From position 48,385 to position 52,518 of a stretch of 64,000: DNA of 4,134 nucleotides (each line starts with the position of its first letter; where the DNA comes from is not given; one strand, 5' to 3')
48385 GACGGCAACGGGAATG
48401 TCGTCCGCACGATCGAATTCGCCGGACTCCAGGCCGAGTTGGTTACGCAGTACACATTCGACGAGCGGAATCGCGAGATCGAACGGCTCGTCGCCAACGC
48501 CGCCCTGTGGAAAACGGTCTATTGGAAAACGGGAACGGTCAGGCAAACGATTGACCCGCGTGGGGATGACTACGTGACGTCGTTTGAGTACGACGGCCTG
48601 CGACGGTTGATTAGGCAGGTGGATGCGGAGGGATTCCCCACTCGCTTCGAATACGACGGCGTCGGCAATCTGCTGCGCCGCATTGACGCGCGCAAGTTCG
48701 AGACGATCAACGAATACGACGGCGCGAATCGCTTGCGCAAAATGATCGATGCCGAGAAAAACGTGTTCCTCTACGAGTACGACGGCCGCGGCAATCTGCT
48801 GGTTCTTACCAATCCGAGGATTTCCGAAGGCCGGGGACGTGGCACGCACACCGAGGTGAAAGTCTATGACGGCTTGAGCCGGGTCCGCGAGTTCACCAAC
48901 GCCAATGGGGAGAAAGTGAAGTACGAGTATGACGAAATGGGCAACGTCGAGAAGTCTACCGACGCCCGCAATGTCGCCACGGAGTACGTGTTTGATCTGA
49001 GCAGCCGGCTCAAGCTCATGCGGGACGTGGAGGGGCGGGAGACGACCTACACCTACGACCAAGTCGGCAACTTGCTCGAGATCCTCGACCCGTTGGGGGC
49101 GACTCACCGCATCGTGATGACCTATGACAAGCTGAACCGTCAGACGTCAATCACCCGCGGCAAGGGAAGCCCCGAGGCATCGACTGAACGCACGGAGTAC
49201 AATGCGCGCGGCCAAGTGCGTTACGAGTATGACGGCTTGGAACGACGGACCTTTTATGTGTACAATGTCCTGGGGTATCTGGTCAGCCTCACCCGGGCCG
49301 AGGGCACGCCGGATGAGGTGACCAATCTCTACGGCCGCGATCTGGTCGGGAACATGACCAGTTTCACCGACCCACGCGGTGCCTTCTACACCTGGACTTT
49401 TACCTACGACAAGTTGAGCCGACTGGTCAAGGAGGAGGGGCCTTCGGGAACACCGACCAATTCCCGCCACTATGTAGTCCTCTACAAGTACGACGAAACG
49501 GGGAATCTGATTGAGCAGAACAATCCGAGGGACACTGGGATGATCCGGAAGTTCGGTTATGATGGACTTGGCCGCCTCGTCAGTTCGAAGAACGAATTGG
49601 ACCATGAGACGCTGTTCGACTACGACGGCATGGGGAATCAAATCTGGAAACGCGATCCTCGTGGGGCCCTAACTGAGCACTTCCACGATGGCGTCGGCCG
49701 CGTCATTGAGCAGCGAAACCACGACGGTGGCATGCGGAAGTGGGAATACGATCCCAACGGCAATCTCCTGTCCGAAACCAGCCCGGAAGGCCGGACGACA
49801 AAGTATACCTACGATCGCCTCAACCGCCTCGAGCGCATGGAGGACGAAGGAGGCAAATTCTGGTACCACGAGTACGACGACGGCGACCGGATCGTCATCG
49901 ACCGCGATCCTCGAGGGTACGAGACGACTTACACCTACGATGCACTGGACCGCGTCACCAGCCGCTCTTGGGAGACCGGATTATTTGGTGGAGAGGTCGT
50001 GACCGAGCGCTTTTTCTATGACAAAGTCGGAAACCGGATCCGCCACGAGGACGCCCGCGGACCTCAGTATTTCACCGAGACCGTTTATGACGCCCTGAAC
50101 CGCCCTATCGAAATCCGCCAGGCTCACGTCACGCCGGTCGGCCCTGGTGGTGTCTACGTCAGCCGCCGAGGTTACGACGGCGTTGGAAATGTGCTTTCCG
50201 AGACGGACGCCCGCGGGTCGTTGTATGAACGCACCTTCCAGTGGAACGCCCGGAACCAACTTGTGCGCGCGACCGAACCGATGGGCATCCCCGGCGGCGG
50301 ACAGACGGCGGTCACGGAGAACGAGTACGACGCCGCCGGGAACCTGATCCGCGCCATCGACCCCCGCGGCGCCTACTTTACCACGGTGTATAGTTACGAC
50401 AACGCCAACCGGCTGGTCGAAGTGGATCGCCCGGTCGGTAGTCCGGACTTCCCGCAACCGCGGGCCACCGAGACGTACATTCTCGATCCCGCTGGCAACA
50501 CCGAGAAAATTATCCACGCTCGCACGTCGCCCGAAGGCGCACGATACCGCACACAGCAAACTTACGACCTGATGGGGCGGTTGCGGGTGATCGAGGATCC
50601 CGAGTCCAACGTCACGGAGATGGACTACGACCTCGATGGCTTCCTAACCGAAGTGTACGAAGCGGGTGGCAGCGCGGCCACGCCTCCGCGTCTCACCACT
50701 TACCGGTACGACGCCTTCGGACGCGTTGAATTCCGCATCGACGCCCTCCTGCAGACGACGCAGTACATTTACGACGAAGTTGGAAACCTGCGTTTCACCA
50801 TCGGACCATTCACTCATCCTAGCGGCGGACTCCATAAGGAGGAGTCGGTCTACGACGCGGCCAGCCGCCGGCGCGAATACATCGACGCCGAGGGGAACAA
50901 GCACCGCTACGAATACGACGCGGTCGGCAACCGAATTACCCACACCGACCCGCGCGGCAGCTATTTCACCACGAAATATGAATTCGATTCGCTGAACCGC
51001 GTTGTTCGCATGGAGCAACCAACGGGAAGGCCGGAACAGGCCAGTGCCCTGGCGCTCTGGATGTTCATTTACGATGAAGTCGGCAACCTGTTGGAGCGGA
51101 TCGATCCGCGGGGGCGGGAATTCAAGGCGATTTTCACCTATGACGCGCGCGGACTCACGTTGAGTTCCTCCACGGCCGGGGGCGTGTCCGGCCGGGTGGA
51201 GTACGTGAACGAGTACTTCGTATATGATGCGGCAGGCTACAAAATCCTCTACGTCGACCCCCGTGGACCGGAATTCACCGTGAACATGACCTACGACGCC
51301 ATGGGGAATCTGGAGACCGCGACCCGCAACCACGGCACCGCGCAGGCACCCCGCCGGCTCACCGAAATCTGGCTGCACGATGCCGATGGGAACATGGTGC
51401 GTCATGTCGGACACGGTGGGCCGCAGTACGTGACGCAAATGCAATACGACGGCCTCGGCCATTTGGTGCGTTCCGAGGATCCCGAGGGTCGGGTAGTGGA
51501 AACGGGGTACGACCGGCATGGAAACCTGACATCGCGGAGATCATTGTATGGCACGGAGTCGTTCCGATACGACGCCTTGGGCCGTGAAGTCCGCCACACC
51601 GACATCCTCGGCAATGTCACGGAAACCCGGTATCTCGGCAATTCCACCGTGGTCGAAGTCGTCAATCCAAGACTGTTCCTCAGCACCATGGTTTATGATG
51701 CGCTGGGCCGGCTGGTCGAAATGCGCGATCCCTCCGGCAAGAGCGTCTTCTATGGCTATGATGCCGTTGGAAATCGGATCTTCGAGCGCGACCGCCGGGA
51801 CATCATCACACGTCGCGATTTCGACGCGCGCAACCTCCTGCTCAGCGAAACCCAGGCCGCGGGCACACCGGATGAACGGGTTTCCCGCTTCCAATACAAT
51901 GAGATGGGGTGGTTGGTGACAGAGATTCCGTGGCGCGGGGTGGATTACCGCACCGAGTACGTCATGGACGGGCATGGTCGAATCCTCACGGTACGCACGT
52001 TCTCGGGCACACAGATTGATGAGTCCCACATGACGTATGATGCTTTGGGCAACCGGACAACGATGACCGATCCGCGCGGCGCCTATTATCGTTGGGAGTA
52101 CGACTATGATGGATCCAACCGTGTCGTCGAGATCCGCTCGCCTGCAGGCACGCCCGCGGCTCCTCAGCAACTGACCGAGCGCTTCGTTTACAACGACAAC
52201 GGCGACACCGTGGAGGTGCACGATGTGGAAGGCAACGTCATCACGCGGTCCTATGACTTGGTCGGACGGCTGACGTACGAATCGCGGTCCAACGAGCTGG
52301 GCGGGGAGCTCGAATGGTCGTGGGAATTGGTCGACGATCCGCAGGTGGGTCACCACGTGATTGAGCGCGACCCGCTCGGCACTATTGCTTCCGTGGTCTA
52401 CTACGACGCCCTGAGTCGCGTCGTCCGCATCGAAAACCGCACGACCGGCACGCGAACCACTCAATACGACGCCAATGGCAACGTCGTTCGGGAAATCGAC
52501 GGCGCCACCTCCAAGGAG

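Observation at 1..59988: Two giant paralogs in tandem on the same strand, separated by a 1.7-kb three-gene islet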

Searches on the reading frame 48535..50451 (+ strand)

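Call 7: search_protein_families(library=pfam, proteins=[window:48535-50451:+], max_evalue=0.01)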
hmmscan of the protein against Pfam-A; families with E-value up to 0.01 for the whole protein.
window:48535-50451:+ (639 aa): 2 families
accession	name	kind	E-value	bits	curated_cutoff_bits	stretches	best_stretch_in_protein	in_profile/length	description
PF05593.20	RHS_repeat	-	7.6e-82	268.8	22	12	405-440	1-36/38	RHS Repeat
PF15283.12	DUF4595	-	0.0057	17.1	34.2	0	267-311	59-101/202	Domain of unknown function (DUF4595) with porin-like fold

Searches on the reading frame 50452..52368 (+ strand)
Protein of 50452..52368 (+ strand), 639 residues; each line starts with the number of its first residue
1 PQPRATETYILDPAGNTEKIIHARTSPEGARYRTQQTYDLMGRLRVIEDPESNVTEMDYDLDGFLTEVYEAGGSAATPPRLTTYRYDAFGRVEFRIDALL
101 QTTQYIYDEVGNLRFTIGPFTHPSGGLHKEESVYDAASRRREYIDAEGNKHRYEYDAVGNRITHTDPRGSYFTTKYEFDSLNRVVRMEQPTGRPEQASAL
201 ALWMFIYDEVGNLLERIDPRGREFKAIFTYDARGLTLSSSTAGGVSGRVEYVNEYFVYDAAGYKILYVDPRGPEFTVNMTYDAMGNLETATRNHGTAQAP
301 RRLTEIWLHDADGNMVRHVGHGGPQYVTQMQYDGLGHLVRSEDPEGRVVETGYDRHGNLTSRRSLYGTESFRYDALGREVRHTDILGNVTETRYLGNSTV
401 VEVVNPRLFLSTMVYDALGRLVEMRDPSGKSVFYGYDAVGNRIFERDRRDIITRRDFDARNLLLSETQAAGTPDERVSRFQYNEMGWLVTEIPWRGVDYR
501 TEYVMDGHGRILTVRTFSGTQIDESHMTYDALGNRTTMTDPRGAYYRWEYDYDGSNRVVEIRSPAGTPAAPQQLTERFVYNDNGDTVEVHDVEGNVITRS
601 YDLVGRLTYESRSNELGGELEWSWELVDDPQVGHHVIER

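Call 7: search_protein_families(library=pfam, proteins=[window:50452-52368:+], max_evalue=0.01)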
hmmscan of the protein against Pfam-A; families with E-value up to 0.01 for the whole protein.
window:50452-52368:+ (639 aa): 1 family
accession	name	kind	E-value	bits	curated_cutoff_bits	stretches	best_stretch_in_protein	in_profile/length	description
PF05593.20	RHS_repeat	-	4.9e-61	202.5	22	10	529-567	1-37/38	RHS Repeat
